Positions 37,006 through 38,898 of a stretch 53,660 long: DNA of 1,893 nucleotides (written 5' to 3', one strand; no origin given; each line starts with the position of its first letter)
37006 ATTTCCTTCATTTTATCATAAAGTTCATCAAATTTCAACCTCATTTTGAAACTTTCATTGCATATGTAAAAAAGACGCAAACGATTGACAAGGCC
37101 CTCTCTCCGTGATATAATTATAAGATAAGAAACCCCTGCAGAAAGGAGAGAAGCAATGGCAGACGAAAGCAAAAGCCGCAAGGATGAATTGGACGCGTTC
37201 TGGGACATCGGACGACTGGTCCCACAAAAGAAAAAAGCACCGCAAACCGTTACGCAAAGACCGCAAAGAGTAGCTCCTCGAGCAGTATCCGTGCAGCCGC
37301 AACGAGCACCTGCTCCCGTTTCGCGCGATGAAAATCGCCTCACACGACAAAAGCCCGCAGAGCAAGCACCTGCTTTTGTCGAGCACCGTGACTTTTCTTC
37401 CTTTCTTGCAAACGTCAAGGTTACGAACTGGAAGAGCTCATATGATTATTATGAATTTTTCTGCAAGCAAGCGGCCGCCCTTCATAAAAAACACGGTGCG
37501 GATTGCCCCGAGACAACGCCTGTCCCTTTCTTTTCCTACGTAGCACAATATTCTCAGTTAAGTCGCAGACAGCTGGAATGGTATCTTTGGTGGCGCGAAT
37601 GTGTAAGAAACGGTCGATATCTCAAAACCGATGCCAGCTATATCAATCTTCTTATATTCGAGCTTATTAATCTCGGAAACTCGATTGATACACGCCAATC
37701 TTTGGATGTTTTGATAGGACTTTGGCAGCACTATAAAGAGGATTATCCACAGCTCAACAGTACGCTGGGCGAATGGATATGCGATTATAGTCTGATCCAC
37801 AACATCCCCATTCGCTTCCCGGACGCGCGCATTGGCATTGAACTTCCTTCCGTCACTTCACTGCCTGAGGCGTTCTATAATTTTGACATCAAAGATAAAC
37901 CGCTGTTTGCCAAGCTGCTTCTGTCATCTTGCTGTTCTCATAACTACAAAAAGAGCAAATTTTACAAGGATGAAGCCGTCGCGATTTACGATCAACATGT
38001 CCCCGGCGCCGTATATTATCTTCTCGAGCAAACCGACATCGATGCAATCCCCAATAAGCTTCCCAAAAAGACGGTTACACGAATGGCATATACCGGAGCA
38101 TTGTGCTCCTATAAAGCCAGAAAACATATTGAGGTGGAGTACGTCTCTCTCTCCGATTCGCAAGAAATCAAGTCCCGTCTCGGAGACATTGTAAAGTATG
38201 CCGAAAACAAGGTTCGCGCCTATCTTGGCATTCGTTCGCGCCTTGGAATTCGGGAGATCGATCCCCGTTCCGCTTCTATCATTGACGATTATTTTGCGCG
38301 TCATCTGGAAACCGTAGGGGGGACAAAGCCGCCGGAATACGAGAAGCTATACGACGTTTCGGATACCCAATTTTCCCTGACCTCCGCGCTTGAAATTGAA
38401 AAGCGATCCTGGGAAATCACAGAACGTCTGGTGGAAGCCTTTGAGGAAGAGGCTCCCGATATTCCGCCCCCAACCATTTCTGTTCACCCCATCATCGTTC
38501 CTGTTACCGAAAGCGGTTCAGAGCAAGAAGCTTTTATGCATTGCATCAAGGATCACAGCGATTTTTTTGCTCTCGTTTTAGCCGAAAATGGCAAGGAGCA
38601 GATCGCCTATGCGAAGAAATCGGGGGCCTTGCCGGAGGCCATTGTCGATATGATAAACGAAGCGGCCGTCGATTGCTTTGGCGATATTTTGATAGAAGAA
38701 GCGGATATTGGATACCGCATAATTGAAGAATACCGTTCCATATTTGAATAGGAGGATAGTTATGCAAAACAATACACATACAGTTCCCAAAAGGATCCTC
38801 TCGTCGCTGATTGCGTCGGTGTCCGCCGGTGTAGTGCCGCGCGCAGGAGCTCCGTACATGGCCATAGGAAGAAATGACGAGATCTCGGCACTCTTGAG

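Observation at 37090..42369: Autonomous three-gene cassette: TerB-N/TerB-C protein + DUF2791-type ATPase + Lhr-like DExH helicase (Shango-like candidate anti-phage system)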

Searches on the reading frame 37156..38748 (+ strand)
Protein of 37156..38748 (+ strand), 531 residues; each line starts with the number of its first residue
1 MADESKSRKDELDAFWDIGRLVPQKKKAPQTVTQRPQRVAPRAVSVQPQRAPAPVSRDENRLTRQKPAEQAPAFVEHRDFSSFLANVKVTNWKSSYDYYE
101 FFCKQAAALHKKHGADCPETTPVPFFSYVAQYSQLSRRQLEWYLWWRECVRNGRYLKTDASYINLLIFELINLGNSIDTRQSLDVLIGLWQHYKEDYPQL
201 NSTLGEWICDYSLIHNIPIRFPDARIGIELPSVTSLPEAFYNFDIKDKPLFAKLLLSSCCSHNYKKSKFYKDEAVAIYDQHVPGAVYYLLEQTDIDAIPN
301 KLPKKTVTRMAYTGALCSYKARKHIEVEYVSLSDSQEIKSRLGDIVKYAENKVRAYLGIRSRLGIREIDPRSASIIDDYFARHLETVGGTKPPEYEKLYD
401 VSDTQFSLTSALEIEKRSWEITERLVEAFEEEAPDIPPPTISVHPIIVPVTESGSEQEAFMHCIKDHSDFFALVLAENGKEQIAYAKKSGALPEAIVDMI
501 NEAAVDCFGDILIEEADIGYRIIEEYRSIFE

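Call 4: search_protein_families(library=pfam, proteins=[window:37156-38748:+], max_evalue=0.01)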
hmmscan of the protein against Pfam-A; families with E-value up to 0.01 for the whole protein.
window:37156-38748:+ (531 aa): 2 families
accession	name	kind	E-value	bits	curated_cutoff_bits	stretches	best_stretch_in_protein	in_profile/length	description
PF13208.11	TerB_N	-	6.3e-16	59.2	25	1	97-223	29-143/207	TerB N-terminal domain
PF15615.11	TerB_C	-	8.8e-07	29.7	26.3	1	421-528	34-145/148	TerB-C domain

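Call 5: search_protein_families(library=padloc, proteins=[window:37156-38748:+], max_evalue=0.01)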
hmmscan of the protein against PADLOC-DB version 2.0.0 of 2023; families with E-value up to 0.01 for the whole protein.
window:37156-38748:+ (531 aa): 1 family
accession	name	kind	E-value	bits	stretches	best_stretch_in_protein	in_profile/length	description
PDLC03958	SngA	-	3.9e-47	160.1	1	78-529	74-522/528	-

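Call 6: search_protein_families(library=ncbifam, proteins=[window:37156-38748:+], max_evalue=0.01)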
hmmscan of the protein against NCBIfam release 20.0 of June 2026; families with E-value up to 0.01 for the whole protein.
window:37156-38748:+ (531 aa): 0 families

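Call 30: find_homologous_proteins(query=window:37156-38748:+, max_evalue=0.00001)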
Query window:37156-38748:+ (531 aa): 384 proteins with E <= 0.00001 among 8000 candidates; the best 120 are listed.
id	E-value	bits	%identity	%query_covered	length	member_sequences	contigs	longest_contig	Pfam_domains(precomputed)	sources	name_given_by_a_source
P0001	0.0e+0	1221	100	100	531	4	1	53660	PF13208.12,PF15615.12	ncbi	-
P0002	4.2e-251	852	70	100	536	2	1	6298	PF13208.12,PF15615.12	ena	-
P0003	8.4e-251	851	71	100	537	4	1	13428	PF13208.12,PF15615.12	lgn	-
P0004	6.2e-248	842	70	100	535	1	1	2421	PF13208.12,PF15615.12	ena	-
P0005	4.9e-207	707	58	100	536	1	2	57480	PF13208.12,PF15615.12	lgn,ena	-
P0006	1.8e-205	702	59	100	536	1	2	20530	PF13208.12,PF15615.12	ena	-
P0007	1.8e-204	699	59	100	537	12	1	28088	PF13208.12,PF15615.12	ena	-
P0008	3.6e-199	681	58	100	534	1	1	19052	PF13208.12,PF15615.12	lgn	-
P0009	8.7e-192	657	55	100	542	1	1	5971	PF13208.12,PF15615.12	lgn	-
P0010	3.7e-186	638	56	100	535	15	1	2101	PF13208.12,PF15615.12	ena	-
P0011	1.2e-184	633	55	100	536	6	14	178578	PF13208.12,PF15615.12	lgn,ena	-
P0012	8.2e-181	620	54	100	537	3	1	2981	PF13208.12,PF15615.12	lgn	-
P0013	8.7e-180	617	53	100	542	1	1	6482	PF13208.12,PF15615.12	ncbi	-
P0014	2.1e-179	616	53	100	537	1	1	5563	PF13208.12,PF15615.12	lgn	-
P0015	4.5e-170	585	51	100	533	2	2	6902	PF13208.12,PF15615.12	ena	-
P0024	1.5e-162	560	51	100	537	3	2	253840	PF13208.12,PF15615.12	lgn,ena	-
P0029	3.3e-144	500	45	100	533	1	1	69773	PF13208.12,PF15615.12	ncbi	-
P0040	1.2e-127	445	43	100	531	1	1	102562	PF13208.12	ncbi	-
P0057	7.7e-117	409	40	99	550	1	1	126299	PF13208.12,PF15615.12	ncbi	-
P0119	2.3e-95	339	37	99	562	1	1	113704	PF13208.12,PF15615.12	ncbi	-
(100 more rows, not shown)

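Call 32: find_encoding_contigs(protein=P0003, flank=10000, max_places=3)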
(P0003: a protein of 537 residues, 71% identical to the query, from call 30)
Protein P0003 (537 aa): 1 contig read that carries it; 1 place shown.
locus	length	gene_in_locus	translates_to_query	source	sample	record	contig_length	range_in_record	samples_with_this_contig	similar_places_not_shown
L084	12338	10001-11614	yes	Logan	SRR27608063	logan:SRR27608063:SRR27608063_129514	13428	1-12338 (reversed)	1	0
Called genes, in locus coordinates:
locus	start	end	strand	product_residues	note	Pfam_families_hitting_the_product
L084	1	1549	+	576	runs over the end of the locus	PF00144:Beta-lactamase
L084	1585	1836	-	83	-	PF12637:TSCPD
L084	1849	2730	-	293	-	PF00800:PDT (weak)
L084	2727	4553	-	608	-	PF02518:HATPase_c (weak), PF13589:HATPase_c_3, PF00183:HSP90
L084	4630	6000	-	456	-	PF01594:AI-2E_transport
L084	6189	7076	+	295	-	PF00288:GHMP_kinases_N, PF08544:GHMP_kinases_C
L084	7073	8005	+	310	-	PF00294:PfkB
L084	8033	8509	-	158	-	-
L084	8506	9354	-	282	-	PF13472:Lipase_GDSL_2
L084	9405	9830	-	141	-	-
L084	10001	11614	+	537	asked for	PF13208:TerB_N, PF15615:TerB_C (weak)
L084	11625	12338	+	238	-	?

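Call 33: find_encoding_contigs(protein=P0005, flank=10000, max_places=3)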
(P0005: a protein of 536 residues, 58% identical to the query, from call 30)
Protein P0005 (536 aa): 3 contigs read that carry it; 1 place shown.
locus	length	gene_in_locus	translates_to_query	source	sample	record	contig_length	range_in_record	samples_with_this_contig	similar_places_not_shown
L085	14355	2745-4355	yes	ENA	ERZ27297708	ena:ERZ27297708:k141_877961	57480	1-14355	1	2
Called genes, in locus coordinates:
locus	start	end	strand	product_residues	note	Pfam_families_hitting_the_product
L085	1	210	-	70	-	PF20648:DUF6809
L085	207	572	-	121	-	PF14198:TnpV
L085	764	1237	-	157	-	PF14270:DUF4358 (weak)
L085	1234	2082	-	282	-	PF13472:Lipase_GDSL_2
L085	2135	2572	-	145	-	-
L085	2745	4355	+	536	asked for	PF13208:TerB_N, PF15615:TerB_C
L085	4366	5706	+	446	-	PF10923:BrxC_BrxD, PF13191:AAA_16 (weak)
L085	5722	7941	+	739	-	PF00270:DEAD, PF04851:ResIII, PF00271:Helicase_C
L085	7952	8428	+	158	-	PF04525:LOR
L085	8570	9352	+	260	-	PF01522:Polysacc_deac_1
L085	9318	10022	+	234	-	PF01522:Polysacc_deac_1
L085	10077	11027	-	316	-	-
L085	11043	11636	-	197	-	-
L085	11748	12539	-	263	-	PF08032:SpoU_sub_bind (weak), PF00588:SpoU_methylase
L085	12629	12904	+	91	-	PF12116:SpoIIID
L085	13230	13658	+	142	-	-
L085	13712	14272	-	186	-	PF02441:Flavoprotein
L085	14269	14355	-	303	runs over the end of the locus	PF16924:DpaA_N, PF02826:2-Hacid_dh_C (faint), PF01262:AlaDh_PNT_C (weak)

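Call 34: find_encoding_contigs(protein=P0011, flank=10000, max_places=4)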
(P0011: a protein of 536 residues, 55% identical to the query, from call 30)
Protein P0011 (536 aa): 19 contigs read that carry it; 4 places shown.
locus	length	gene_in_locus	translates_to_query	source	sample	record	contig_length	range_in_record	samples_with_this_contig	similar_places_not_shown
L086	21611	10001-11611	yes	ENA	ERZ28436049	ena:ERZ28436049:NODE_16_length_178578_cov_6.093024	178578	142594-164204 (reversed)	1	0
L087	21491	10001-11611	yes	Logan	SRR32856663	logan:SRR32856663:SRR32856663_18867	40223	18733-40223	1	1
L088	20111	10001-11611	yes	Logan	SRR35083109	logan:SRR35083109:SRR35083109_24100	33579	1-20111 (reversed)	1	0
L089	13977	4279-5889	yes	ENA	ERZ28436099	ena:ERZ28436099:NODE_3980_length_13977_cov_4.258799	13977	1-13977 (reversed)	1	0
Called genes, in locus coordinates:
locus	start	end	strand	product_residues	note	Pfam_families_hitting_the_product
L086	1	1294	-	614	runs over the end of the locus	PF02518:HATPase_c (weak), PF13589:HATPase_c_3, PF00183:HSP90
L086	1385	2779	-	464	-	PF01594:AI-2E_transport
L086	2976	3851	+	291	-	PF00288:GHMP_kinases_N, PF08544:GHMP_kinases_C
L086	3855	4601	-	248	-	PF08220:HTH_DeoR, PF08279:HTH_11 (weak), PF12802:MarR_2 (weak), PF13412:HTH_24 (weak), PF00455:DeoRC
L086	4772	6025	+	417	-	PF08240:ADH_N, PF00107:ADH_zinc_N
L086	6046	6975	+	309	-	PF00294:PfkB, PF08543:Phos_pyr_kin (weak)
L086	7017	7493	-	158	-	PF14270:DUF4358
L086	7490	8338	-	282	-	PF00657:Lipase_GDSL (weak), PF13472:Lipase_GDSL_2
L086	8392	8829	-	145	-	-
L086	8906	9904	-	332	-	PF01551:Peptidase_M23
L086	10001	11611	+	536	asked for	PF13208:TerB_N, PF15615:TerB_C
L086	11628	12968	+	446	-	PF10923:BrxC_BrxD, PF13191:AAA_16 (weak)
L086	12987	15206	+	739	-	PF00270:DEAD, PF04851:ResIII, PF00271:Helicase_C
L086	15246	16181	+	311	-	PF01209:Ubie_methyltran, PF13489:Methyltransf_23, PF08241:Methyltransf_11, PF08242:Methyltransf_12, PF13649:Methyltransf_25, PF13847:Methyltransf_31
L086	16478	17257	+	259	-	PF01522:Polysacc_deac_1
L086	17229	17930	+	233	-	PF01522:Polysacc_deac_1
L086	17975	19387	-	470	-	PF04266:ASCH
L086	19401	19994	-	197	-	-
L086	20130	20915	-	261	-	PF00588:SpoU_methylase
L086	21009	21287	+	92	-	PF12116:SpoIIID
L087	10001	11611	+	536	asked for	PF13208:TerB_N, PF15615:TerB_C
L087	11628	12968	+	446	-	PF10923:BrxC_BrxD, PF13191:AAA_16 (weak)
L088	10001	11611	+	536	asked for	PF13208:TerB_N, PF15615:TerB_C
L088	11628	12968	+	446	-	PF10923:BrxC_BrxD, PF13191:AAA_16 (weak)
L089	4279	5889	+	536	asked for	PF13208:TerB_N, PF15615:TerB_C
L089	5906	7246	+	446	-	PF10923:BrxC_BrxD, PF13191:AAA_16 (weak)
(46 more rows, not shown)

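Call 39: find_encoding_contigs(protein=P0024, flank=9000, max_places=2)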
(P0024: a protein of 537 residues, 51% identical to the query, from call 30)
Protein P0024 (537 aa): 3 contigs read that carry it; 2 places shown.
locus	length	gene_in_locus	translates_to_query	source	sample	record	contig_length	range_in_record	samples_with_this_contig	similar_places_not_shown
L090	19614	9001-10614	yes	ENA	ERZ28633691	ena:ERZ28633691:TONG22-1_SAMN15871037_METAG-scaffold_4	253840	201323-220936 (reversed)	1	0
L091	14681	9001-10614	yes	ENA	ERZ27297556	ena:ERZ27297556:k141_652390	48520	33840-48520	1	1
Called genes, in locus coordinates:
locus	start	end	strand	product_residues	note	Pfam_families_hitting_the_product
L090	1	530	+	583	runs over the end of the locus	PF00144:Beta-lactamase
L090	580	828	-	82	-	PF12637:TSCPD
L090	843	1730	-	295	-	PF00800:PDT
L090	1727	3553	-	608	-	PF02518:HATPase_c (weak), PF13589:HATPase_c_3, PF00183:HSP90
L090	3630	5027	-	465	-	PF01594:AI-2E_transport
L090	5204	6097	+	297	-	PF00288:GHMP_kinases_N, PF08544:GHMP_kinases_C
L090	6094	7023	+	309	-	PF00294:PfkB, PF08543:Phos_pyr_kin (weak)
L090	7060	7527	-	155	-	PF14270:DUF4358 (weak)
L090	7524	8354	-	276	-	PF00657:Lipase_GDSL (weak), PF13472:Lipase_GDSL_2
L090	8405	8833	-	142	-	-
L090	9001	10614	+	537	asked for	PF13208:TerB_N, PF15615:TerB_C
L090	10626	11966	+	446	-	PF10923:BrxC_BrxD, PF13191:AAA_16 (weak)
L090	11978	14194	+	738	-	PF00270:DEAD, PF04851:ResIII (weak), PF00271:Helicase_C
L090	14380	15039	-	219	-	PF01909:NTP_transf_2 (weak), PF18765:Polbeta (weak)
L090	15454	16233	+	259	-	PF03065:Glyco_hydro_57 (weak), PF01522:Polysacc_deac_1, PF10096:DUF2334 (faint)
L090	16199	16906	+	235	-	PF01522:Polysacc_deac_1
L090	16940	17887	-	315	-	-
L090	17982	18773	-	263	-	PF08032:SpoU_sub_bind (weak), PF00588:SpoU_methylase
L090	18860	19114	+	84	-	PF12116:SpoIIID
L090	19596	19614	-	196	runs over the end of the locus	PF00589:Phage_integrase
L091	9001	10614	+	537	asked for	PF13208:TerB_N, PF15615:TerB_C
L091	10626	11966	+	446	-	PF10923:BrxC_BrxD, PF13191:AAA_16 (weak)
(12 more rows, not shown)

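Call 40: find_encoding_contigs(protein=P0029, flank=9000, max_places=2)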
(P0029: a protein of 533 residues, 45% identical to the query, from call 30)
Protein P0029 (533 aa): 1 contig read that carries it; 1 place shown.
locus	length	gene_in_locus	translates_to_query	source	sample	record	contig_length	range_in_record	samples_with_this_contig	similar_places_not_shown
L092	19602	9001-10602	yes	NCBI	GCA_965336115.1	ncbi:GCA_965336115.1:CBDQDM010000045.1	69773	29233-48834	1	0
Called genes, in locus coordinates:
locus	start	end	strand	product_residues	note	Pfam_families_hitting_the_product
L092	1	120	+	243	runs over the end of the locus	PF10105:DUF2344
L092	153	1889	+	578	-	PF00144:Beta-lactamase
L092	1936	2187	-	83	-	PF12637:TSCPD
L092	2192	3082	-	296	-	PF00800:PDT (weak)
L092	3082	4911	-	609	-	PF02518:HATPase_c (weak), PF13589:HATPase_c_3, PF00183:HSP90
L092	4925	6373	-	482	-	PF01594:AI-2E_transport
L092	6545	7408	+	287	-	PF00288:GHMP_kinases_N, PF08544:GHMP_kinases_C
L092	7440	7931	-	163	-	PF14270:DUF4358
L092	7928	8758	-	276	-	PF13472:Lipase_GDSL_2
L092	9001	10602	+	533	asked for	PF13208:TerB_N, PF15615:TerB_C (weak)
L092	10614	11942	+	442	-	PF10923:BrxC_BrxD, PF13191:AAA_16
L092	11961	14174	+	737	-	PF00270:DEAD, PF04851:ResIII, PF00271:Helicase_C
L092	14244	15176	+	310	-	PF03547:Mem_trans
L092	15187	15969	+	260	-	-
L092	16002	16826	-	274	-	PF00165:HTH_AraC, PF12833:HTH_18, PF00165:HTH_AraC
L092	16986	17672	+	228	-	PF00753:Lactamase_B (faint), PF13483:Lactamase_B_3, PF12706:Lactamase_B_2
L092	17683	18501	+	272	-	PF00722:Glyco_hydro_16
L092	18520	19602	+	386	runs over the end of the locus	PF02746:MR_MLE_N, PF13378:MR_MLE_C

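Call 41: find_encoding_contigs(protein=P0040, flank=9000, max_places=2)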
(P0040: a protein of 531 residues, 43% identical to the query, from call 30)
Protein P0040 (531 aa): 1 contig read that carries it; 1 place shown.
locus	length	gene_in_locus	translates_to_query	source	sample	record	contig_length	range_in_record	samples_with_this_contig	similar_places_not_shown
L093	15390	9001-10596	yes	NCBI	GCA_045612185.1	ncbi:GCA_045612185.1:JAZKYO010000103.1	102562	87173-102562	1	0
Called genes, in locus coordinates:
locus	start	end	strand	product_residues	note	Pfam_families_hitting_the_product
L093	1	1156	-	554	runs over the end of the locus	PF03553:Na_H_antiporter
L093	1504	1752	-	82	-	PF12637:TSCPD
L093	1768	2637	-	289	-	-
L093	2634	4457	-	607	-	PF02518:HATPase_c (weak), PF13589:HATPase_c_3, PF00183:HSP90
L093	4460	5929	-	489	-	PF01594:AI-2E_transport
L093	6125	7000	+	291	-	PF00288:GHMP_kinases_N, PF08544:GHMP_kinases_C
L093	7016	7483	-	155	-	-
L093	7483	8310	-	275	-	PF00657:Lipase_GDSL (weak), PF13472:Lipase_GDSL_2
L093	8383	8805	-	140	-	-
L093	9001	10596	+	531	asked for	PF13208:TerB_N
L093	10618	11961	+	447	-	PF10923:BrxC_BrxD, PF13191:AAA_16 (weak)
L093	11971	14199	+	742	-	PF04851:ResIII, PF00270:DEAD, PF00271:Helicase_C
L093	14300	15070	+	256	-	PF01522:Polysacc_deac_1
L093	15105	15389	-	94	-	?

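Call 42: find_encoding_contigs(protein=P0057, flank=9000, max_places=2)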
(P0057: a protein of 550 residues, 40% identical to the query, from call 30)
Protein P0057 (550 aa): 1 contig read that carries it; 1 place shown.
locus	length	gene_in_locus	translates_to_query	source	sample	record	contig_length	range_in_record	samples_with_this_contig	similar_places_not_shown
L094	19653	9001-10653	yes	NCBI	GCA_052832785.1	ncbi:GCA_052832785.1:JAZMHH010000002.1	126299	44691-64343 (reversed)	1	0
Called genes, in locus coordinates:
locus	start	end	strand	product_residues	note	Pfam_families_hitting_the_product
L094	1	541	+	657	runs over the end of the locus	PF02518:HATPase_c, PF13589:HATPase_c_3, PF01119:DNA_mis_repair, PF08676:MutL_C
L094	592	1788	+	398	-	PF01702:TGT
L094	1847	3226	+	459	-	PF01523:PmbA_TldD_1st, PF19290:PmbA_TldD_2nd, PF19289:PmbA_TldD_3rd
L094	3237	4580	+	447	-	PF01523:PmbA_TldD_1st, PF19290:PmbA_TldD_2nd (weak), PF19289:PmbA_TldD_3rd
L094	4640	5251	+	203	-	-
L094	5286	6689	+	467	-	PF28494:GlyRS_ins_1 (weak), PF00587:tRNA-synt_2b, PF03129:HGTP_anticodon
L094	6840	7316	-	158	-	PF14270:DUF4358 (weak)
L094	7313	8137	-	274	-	PF13472:Lipase_GDSL_2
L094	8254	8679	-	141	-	-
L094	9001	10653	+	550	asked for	PF13208:TerB_N, PF15615:TerB_C (faint)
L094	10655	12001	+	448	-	PF10923:BrxC_BrxD, PF13191:AAA_16 (weak)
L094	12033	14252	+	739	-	PF04851:ResIII (weak), PF00270:DEAD, PF00271:Helicase_C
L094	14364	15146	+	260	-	PF01522:Polysacc_deac_1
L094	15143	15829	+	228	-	PF01522:Polysacc_deac_1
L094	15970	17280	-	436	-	PF06689:zf-C4_ClpX, PF13401:AAA_22 (faint), PF00493:MCM (weak), PF05496:RuvB_N (weak), PF00004:AAA, PF07724:AAA_2, PF07728:AAA_5 (weak), PF10431:ClpB_D2-small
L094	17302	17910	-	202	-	PF00574:CLP_protease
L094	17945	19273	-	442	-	PF05697:Trigger_N, PF00254:FKBP_C, PF05698:Trigger_C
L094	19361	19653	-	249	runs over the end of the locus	PF00149:Metallophos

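Call 43: find_encoding_contigs(protein=P0119, flank=9000, max_places=2)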
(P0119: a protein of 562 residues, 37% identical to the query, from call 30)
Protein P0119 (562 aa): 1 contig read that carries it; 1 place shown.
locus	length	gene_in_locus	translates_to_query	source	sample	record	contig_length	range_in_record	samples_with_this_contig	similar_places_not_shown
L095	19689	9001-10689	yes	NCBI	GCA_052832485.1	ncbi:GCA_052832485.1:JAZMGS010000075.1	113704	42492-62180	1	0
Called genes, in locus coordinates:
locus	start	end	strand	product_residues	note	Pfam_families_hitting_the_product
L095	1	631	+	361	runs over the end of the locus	PF17853:GGDEF_2, PF13556:HTH_30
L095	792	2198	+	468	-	PF03572:Peptidase_S41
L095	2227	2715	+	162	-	PF03449:GreA_GreB_N, PF01272:GreA_GreB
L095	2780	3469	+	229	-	-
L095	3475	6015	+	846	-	PF00403:HMA, PF00122:E1-E2_ATPase, PF00702:Hydrolase, PF00403:HMA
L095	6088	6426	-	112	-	-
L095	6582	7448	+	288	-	PF11449:ArsP_2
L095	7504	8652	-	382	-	PF13793:Pribosyltran_N, PF00156:Pribosyltran, PF14572:Pribosyl_synth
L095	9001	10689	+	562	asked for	PF13208:TerB_N, PF15615:TerB_C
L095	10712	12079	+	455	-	PF10923:BrxC_BrxD, PF13191:AAA_16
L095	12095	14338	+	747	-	PF04851:ResIII (weak), PF00270:DEAD, PF00271:Helicase_C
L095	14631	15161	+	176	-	PF17836:PglD_N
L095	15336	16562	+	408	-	PF00155:Aminotran_1_2, PF01041:DegT_DnrJ_EryC1, PF01053:Cys_Met_Meta_PP (weak)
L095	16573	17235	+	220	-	PF02397:Bac_transf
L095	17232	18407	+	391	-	PF02655:ATP-grasp_3, PF07478:Dala_Dala_lig_C (weak), PF02786:CPSase_L_D2 (weak), PF13535:ATP-grasp_4, PF18603:LAL_C2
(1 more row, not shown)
